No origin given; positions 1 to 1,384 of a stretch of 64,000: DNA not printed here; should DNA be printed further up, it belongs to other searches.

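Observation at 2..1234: STAS domain covalently fused to an APH/choline-kinase-fold kinase: a candidate non-GHKL kinase for the neighbouring STAS/PP2C module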

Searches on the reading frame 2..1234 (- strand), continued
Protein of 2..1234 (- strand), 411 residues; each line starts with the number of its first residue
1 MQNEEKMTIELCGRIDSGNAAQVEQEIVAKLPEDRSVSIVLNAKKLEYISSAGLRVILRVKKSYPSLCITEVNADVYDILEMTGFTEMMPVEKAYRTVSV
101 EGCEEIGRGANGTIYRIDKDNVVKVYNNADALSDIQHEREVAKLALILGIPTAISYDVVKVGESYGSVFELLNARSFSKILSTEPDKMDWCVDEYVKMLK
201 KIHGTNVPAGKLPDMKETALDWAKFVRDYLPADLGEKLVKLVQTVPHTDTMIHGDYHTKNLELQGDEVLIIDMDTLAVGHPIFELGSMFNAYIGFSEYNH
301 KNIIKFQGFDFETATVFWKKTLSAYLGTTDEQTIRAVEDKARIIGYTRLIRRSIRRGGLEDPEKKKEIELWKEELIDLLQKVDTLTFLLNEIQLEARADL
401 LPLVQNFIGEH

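Call 39: find_homologous_proteins(query=A2, max_evalue=1e-10)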
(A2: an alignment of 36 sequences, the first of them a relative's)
Query A2 (36 sequences) (387 aa, profile of the alignment): 7776 proteins with E <= 1e-10 among 8000 candidates; the best 120 are listed.
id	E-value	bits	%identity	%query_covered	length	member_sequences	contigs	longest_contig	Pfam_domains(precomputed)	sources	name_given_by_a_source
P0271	1.2e-165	569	40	99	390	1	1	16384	PF01740.27,PF01636.30,PF13466.13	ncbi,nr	ncbi:MAG: anti-sigma factor antagonist [Clostridiales bacterium]|nr:anti-sigma factor antagonist [Ca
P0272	8.9e-164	563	44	88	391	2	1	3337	PF01740.27,PF01636.30,PF13466.13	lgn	-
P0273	1.2e-163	563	41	99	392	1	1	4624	PF01740.27,PF01636.30,PF13466.13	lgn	-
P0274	2.6e-163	562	38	99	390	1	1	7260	PF01740.27,PF01636.30,PF13466.13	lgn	-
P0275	3.0e-163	561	42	88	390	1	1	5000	PF01740.27,PF01636.30,PF13466.13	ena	-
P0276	6.0e-163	560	39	99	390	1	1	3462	PF01740.27,PF01636.30,PF13466.13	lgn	-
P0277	1.4e-162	559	40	98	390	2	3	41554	PF01740.27,PF01636.30,PF13466.13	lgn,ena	-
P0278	1.4e-162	559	43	99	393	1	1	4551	PF01740.27,PF01636.30,PF13466.13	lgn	-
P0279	2.7e-162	558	38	98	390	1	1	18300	PF01740.27,PF01636.30,PF13466.13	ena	-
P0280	2.8e-162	558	41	88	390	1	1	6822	PF01740.27,PF01636.30,PF13466.13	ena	-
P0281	3.4e-162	558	41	88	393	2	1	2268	PF01740.27,PF01636.30,PF13466.13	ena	-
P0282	4.2e-162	558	40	88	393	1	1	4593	PF01740.27,PF01636.30,PF13466.13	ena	-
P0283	4.4e-162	558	40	88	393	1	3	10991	PF01740.27,PF01636.30,PF13466.13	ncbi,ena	-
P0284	4.5e-162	558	40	88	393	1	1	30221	PF01740.27,PF01636.30,PF13466.13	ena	-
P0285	6.3e-162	557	41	91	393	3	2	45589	PF01740.27,PF01636.30,PF13466.13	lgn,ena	-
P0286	7.1e-162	557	44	88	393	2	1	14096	PF01740.27,PF01636.30,PF13466.13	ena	-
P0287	9.2e-162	557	42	89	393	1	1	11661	PF01740.27,PF01636.30,PF13466.13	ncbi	-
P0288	1.2e-161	556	41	89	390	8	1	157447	PF01740.27,PF01636.30,PF13466.13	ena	-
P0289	2.0e-161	555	38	98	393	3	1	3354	PF01740.27,PF01636.30,PF13466.13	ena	-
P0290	2.1e-161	555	41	98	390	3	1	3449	PF01740.27,PF01636.30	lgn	-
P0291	2.9e-161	555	41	99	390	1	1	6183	PF01740.27,PF01636.30,PF13466.13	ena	-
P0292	3.1e-161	555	39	99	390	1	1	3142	PF01740.27,PF01636.30,PF13466.13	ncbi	-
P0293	3.9e-161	554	43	97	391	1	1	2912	PF01740.27,PF01636.30,PF13466.13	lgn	-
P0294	4.0e-161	554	41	90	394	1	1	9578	PF01740.27,PF01636.30,PF13466.13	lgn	-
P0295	4.2e-161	554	41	88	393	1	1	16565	PF01740.27,PF01636.30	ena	-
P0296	4.8e-161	554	40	99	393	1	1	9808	PF01740.27,PF01636.30,PF13466.13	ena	-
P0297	5.0e-161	554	41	99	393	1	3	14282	PF01740.27,PF01636.30,PF13466.13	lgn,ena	-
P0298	5.1e-161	554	39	99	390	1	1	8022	PF01740.27,PF01636.30,PF13466.13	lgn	-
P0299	5.4e-161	554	41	88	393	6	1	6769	PF01740.27,PF01636.30,PF13466.13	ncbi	-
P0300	5.4e-161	554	43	97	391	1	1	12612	PF01740.27,PF01636.30,PF13466.13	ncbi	-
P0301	5.7e-161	554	42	99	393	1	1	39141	PF01740.27,PF01636.30,PF13466.13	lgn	-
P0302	5.8e-161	554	42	89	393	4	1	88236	PF01740.27,PF01636.30,PF13466.13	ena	-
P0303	6.3e-161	554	40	99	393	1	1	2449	PF01740.27,PF01636.30,PF13466.13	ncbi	-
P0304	6.9e-161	554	41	88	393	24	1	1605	PF01740.27,PF01636.30,PF13466.13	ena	-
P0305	9.6e-161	553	40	90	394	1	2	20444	PF01740.27,PF01636.30,PF13466.13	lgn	-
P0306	9.6e-161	553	42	88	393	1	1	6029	PF01740.27,PF01636.30,PF13466.13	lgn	-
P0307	1.1e-160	553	40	90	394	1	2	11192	PF01740.27,PF01636.30,PF13466.13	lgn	-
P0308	1.3e-160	553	40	90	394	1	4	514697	PF01740.27,PF01636.30,PF13466.13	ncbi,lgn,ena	-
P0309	1.3e-160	553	40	99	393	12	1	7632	PF01740.27,PF01636.30,PF13466.13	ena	-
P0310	1.4e-160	553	41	88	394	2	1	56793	PF01740.27,PF01636.30,PF13466.13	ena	-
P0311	1.6e-160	552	42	92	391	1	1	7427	PF01740.27,PF01636.30,PF13466.13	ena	-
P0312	1.7e-160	552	42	89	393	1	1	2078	PF01740.27,PF01636.30,PF13466.13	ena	-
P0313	1.8e-160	552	41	99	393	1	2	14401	PF01740.27,PF01636.30,PF13466.13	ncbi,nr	ncbi:MAG: anti-sigma factor antagonist [Clostridia bacterium]|nr:anti-sigma factor antagonist [Clost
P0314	2.6e-160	552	40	90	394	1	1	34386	PF01740.27,PF01636.30,PF13466.13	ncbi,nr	ncbi:MAG: anti-sigma factor antagonist [Lachnospiraceae bacterium]|nr:anti-sigma factor antagonist [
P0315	2.7e-160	552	39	97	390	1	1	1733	PF01740.27,PF01636.30,PF13466.13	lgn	-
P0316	3.2e-160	551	40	98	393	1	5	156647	PF01740.27,PF01636.30,PF13466.13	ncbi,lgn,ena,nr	ncbi:MAG: anti-sigma factor antagonist [Erysipelotrichaceae bacterium]|nr:anti-sigma factor antagoni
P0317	3.5e-160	551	39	97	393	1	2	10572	PF01740.27,PF01636.30,PF13466.13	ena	-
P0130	3.7e-160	551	38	98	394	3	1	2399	PF01740.27,PF01636.30,PF13466.13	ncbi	-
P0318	4.5e-160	551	41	99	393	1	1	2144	PF01740.27,PF01636.30,PF13466.13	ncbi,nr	ncbi:MAG: anti-sigma factor antagonist [Ruminococcus sp.]|nr:anti-sigma factor antagonist [Candidatu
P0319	5.1e-160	551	42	88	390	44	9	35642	PF01740.27,PF01636.30,PF13466.13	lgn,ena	-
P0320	6.1e-160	551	41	98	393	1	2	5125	PF01740.27,PF01636.30,PF13466.13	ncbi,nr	ncbi:MAG: phosphotransferase [Clostridia bacterium]|nr:phosphotransferase [Clostridia bacterium]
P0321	6.2e-160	550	39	98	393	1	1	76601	PF01740.27,PF01636.30,PF13466.13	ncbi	-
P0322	7.6e-160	550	41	92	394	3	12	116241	PF01740.27,PF01636.30,PF13466.13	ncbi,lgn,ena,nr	ncbi:MAG: phosphotransferase [Solobacterium sp.]|nr:phosphotransferase [Solobacterium sp.]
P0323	8.1e-160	550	42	99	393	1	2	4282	PF01740.27,PF01636.30,PF13466.13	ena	-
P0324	9.2e-160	550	39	98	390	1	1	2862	PF01740.27,PF01636.30,PF13466.13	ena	-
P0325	9.2e-160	550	43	89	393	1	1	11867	PF01740.27,PF01636.30,PF13466.13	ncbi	-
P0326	9.3e-160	550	39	99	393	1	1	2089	PF01740.27,PF01636.30,PF13466.13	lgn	-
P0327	9.8e-160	550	40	97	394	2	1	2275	PF01740.27,PF01636.30,PF13466.13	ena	-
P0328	1.0e-159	550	40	90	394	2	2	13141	PF01740.27,PF01636.30,PF13466.13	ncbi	-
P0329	1.2e-159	550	43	99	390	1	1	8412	PF01740.27,PF01633.27,PF01636.30,PF13466.13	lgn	-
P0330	1.3e-159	549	38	99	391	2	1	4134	PF01740.27,PF01636.30,PF13466.13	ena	-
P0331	1.3e-159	549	43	89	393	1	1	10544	PF01740.27,PF01636.30,PF13466.13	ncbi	-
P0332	1.4e-159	549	42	98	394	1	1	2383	PF01740.27,PF01636.30,PF13466.13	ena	-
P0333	1.4e-159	549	39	98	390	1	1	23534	PF01740.27,PF01636.30,PF13466.13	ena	-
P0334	1.6e-159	549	39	99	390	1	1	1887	PF01740.27,PF01636.30,PF13466.13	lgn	-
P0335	1.6e-159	549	42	89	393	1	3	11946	PF01740.27,PF01636.30,PF13466.13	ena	-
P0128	2.0e-159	549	40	99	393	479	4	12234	PF01740.27,PF01636.30,PF13466.13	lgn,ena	-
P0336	2.0e-159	549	39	98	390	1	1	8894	PF01740.27,PF01636.30,PF13466.13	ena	-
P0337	2.0e-159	549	42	98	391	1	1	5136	PF01740.27,PF01636.30,PF13466.13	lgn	-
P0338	2.0e-159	549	42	89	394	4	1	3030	PF01740.27,PF01636.30,PF13466.13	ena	-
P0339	2.2e-159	549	40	98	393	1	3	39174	PF01740.27,PF01636.30,PF13466.13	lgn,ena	-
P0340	2.3e-159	549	41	88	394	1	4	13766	PF01740.27,PF01636.30,PF13466.13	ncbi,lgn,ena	-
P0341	2.3e-159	549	40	98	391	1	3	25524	PF01740.27,PF01636.30,PF13466.13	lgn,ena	-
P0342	2.3e-159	549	40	98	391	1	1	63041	PF01740.27,PF01636.30,PF13466.13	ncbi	-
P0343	2.3e-159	549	41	89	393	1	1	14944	PF01740.27,PF01636.30,PF13466.13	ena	-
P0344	2.5e-159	549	40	98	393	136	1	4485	PF01740.27,PF01636.30,PF13466.13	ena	-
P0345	2.5e-159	549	38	98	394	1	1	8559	PF01740.27,PF01636.30,PF13466.13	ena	-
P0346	2.5e-159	548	39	98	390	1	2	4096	PF01740.27,PF01636.30,PF13466.13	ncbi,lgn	-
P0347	2.6e-159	548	39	98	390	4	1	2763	PF01740.27,PF01636.30,PF13466.13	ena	-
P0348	2.8e-159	548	38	91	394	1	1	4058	PF01740.27,PF01636.30,PF13466.13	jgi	jgi:uncharacterized protein (TIGR02172 family)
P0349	2.8e-159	548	39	98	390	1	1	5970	PF01740.27,PF01636.30,PF13466.13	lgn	-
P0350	3.2e-159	548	42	99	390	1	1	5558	PF01740.27,PF01636.30,PF13466.13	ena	-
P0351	3.4e-159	548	43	88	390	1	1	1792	PF01740.27,PF01636.30,PF13466.13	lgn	-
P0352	3.4e-159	548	41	93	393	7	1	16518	PF01740.27,PF01636.30,PF13466.13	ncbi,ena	-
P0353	3.5e-159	548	40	90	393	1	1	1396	PF01740.27,PF01636.30,PF13466.13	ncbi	-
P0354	3.5e-159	548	41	91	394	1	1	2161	PF01740.27,PF01636.30,PF13466.13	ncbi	-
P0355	3.7e-159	548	41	99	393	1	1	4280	PF01740.27,PF01636.30,PF13466.13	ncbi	-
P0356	3.7e-159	548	41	98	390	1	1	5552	PF01740.27,PF01636.30,PF13466.13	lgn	-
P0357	4.6e-159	548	41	93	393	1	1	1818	PF01740.27,PF01636.30,PF13466.13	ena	-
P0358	4.7e-159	548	40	98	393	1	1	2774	PF01740.27,PF01636.30,PF13466.13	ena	-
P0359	4.7e-159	548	40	98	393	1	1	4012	PF01740.27,PF01636.30,PF13466.13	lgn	-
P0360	5.7e-159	547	40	96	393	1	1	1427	PF01740.27,PF01636.30,PF13466.13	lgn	-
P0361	6.2e-159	547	38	99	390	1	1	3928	PF01740.27,PF01636.30,PF13466.13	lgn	-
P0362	6.4e-159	547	41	89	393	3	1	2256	PF01740.27,PF01636.30,PF13466.13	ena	-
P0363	6.6e-159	547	39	99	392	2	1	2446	PF01740.27,PF01636.30,PF13466.13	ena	-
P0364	7.2e-159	547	39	99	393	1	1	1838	PF01740.27,PF01636.30,PF13466.13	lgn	-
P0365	7.7e-159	547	38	98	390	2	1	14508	PF01740.27,PF01636.30,PF13466.13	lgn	-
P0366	8.3e-159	547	38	99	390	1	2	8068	PF01740.27,PF01636.30,PF13466.13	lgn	-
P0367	8.5e-159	547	39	98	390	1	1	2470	PF01740.27,PF01636.30,PF13466.13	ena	-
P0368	8.7e-159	547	38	99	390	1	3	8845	PF01740.27,PF01636.30,PF13466.13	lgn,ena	-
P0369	9.1e-159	547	39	89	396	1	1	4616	PF01740.27,PF01636.30,PF13466.13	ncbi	-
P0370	9.2e-159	547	38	98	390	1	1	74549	PF01740.27,PF01636.30,PF13466.13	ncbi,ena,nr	ncbi:MAG: anti-sigma factor antagonist [Clostridia bacterium]|nr:anti-sigma factor antagonist [Clost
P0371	9.4e-159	547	39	93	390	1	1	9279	PF01740.27,PF01636.30,PF13466.13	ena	-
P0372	1.1e-158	546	41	99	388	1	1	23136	PF01740.27,PF01636.30,PF13466.13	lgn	-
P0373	1.1e-158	546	40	97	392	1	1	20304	PF01740.27,PF01636.30,PF13466.13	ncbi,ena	-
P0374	1.1e-158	546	40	88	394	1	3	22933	PF01740.27,PF01636.30,PF13466.13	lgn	-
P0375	1.1e-158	546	44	90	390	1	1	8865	PF01740.27,PF01636.30,PF13466.13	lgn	-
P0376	1.2e-158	546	40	98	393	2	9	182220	PF01740.27,PF01636.30,PF13466.13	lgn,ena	-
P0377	1.3e-158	546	39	99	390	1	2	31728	PF01740.27,PF01636.30,PF13466.13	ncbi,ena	-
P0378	1.3e-158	546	39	98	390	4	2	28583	PF01740.27,PF01636.30,PF13466.13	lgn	-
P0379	1.4e-158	546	41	92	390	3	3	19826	PF01740.27,PF01636.30,PF13466.13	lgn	-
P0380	1.4e-158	546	41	99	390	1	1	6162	PF01740.27,PF01636.30,PF13466.13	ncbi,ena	-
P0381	1.4e-158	546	39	98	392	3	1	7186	PF01740.27,PF01636.30,PF13466.13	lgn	-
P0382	1.4e-158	546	42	99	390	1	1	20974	PF01740.27,PF01636.30,PF13466.13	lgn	-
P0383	1.5e-158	546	42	88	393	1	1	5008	PF01740.27,PF01636.30,PF13466.13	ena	-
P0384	1.5e-158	546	38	99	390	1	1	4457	PF01740.27,PF01636.30,PF13466.13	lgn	-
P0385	1.6e-158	546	40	98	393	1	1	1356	PF01740.27,PF01636.30,PF13466.13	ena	-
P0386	1.7e-158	546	40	97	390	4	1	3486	PF01740.27,PF01636.30,PF13466.13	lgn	-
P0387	1.8e-158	546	41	89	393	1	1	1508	PF01740.27,PF01636.30,PF13466.13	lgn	-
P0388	1.8e-158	546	41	99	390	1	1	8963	PF01740.27,PF02958.27,PF01636.30,PF13466.13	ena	-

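Call 40: find_encoding_contigs(protein=P0308, flank=7000, max_places=2)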
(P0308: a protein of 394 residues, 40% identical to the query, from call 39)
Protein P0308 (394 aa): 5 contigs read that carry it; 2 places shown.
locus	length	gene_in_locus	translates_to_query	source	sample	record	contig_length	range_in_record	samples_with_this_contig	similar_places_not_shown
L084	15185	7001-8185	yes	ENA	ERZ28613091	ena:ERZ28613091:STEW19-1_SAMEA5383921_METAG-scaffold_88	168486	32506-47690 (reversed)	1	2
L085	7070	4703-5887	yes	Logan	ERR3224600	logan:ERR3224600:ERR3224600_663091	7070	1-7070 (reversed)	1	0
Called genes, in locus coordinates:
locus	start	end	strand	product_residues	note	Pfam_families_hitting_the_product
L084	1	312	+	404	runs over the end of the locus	-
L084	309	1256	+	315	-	PF00881:Nitroreductase (faint)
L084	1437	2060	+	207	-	PF08378:NERD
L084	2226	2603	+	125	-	PF05531:NPV_P10 (faint), PF06419:COG6_N (faint), PF07889:DUF1664 (faint), PF10779:XhlA (weak)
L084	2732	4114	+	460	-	-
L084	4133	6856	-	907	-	PF00532:Peripla_BP_1, PF13407:Peripla_BP_4, PF13377:Peripla_BP_3, PF00990:GGDEF, PF00563:EAL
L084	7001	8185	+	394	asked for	PF01740:STAS, PF13466:STAS_2, PF01636:APH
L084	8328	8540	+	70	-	-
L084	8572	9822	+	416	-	PF02737:3HCDH_N (weak), PF03721:UDPG_MGDP_dh_N, PF00984:UDPG_MGDP_dh, PF03720:UDPG_MGDP_dh_C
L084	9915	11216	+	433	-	PF01595:CNNM, PF00571:CBS (weak), PF03471:CorC_HlyC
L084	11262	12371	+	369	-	-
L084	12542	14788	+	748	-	PF21760:SecD_1st, PF22599:SecDF_P1_head, PF02355:SecD_SecF_C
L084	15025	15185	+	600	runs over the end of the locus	PF01368:DHH, PF02272:DHHA1, PF17768:RecJ_OB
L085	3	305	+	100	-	?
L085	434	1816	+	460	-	-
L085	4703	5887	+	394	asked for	PF01740:STAS, PF13466:STAS_2, PF01636:APH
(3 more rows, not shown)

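Call 41: find_encoding_contigs(protein=P0316, flank=7000, max_places=2)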
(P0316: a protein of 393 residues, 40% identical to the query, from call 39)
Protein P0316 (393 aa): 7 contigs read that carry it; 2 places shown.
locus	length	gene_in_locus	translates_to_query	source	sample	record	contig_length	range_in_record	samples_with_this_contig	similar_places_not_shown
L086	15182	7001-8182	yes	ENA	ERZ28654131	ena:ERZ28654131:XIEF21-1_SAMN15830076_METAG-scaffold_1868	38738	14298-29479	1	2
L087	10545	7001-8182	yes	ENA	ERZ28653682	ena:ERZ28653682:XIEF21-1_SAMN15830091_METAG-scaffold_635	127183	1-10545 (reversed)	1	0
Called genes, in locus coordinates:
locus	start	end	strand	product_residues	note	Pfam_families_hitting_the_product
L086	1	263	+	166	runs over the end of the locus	PF10502:Peptidase_S26 (weak), PF00717:Peptidase_S24 (weak)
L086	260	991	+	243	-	PF04203:Sortase (weak)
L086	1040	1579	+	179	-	PF00149:Metallophos, PF12850:Metallophos_2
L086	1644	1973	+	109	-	-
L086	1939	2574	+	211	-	PF10502:Peptidase_S26, PF00717:Peptidase_S24 (weak)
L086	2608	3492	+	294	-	PF00924:MS_channel_2nd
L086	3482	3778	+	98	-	PF01740:STAS, PF13466:STAS_2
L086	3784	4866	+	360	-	PF01740:STAS, PF13466:STAS_2 (weak), PF00702:Hydrolase (weak), PF08282:Hydrolase_3, PF05116:S6PP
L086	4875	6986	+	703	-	PF07228:SpoIIE, PF13581:HATPase_c_2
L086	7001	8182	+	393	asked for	PF01740:STAS, PF13466:STAS_2, PF01636:APH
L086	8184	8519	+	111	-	-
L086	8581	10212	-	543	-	PF00149:Metallophos, PF09587:PGA_cap, PF02872:5_nucleotid_C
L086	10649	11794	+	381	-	PF22381:Staph_reg_Sar_Rot, PF01047:MarR (weak), PF12802:MarR_2 (weak), PF13353:Fer4_12, PF04055:Radical_SAM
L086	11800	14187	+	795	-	PF03477:ATP-cone, PF13597:NRDD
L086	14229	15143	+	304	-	PF00070:Pyr_redox (faint), PF00890:FAD_binding_2, PF01134:GIDA (faint), PF01266:DAO (weak), PF07992:Pyr_redox_2, PF12831:FAD_oxidored, PF13450:NAD_binding_8 (weak), PF13738:Pyr_redox_3, +3 more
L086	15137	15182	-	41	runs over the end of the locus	-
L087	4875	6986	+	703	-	PF07228:SpoIIE, PF13581:HATPase_c_2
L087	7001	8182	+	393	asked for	PF01740:STAS, PF13466:STAS_2, PF01636:APH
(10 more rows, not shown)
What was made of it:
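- This shows STAS used as a regulatory module on enzymes (call 41).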

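Call 42: find_encoding_contigs(protein=P0288, flank=7000, max_places=2)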
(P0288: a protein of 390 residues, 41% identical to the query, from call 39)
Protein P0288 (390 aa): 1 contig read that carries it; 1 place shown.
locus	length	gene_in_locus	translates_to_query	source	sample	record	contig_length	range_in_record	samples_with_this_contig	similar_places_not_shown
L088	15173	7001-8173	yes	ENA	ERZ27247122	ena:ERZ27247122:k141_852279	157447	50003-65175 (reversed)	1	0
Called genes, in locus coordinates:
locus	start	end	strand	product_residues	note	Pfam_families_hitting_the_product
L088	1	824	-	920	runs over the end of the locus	PF00395:SLH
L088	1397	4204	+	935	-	PF07694:5TM-5TMR_LYT, PF07228:SpoIIE, PF13581:HATPase_c_2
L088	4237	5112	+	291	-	PF13306:LRR_5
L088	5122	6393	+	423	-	PF07969:Amidohydro_3 (faint), PF01979:Amidohydro_1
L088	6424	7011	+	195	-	PF13328:HD_4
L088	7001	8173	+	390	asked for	PF01740:STAS, PF13466:STAS_2, PF01636:APH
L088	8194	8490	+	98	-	PF01740:STAS, PF13466:STAS_2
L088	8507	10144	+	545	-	PF00375:SDF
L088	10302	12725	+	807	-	PF08757:CotH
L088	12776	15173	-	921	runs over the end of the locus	PF13476:AAA_23, PF13514:AAA_27 (weak), PF13555:AAA_29 (weak), PF13558:SbcC_Walker_B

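Call 45: find_encoding_contigs(protein=P0376, flank=7000, max_places=2)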
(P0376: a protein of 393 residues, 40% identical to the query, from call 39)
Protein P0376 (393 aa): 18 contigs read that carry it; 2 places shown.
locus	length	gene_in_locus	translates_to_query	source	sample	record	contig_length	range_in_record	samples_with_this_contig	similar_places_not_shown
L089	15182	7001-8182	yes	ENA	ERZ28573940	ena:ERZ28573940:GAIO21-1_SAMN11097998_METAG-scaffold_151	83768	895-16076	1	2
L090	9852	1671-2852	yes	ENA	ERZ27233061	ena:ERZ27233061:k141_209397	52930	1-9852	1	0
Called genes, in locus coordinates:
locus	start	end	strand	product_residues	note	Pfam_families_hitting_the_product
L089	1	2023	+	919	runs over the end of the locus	PF13091:PLDc_2 (weak), PF00270:DEAD, PF04851:ResIII, PF00271:Helicase_C, PF26350:DUF8090 (weak), PF11907:DUF3427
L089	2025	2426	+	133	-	PF00293:NUDIX, PF14815:NUDIX_4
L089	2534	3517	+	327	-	PF13280:WYL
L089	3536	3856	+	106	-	-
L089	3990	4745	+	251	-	PF00149:Metallophos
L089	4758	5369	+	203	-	PF00149:Metallophos (weak)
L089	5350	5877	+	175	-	-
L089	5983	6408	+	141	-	PF13581:HATPase_c_2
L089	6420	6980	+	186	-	PF13328:HD_4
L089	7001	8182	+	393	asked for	PF01740:STAS, PF13466:STAS_2, PF01636:APH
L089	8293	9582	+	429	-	PF02403:Seryl_tRNA_N, PF00587:tRNA-synt_2b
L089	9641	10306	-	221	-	PF03006:HlyIII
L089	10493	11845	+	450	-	PF02878:PGM_PMM_I, PF02879:PGM_PMM_II, PF02880:PGM_PMM_III, PF00408:PGM_PMM_IV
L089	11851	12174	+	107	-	PF02002:TFIIE_alpha (weak), PF01022:HTH_5, PF12840:HTH_20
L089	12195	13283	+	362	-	PF00579:tRNA-synt_1b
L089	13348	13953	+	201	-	PF00300:His_Phos_1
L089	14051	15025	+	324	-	PF00365:PFK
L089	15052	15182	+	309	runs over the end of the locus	PF00535:Glycos_transf_2, PF10111:Glyco_tranf_2_2 (weak), PF13641:Glyco_tranf_2_3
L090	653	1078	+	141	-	PF13581:HATPase_c_2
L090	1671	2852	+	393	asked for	PF01740:STAS, PF13466:STAS_2, PF01636:APH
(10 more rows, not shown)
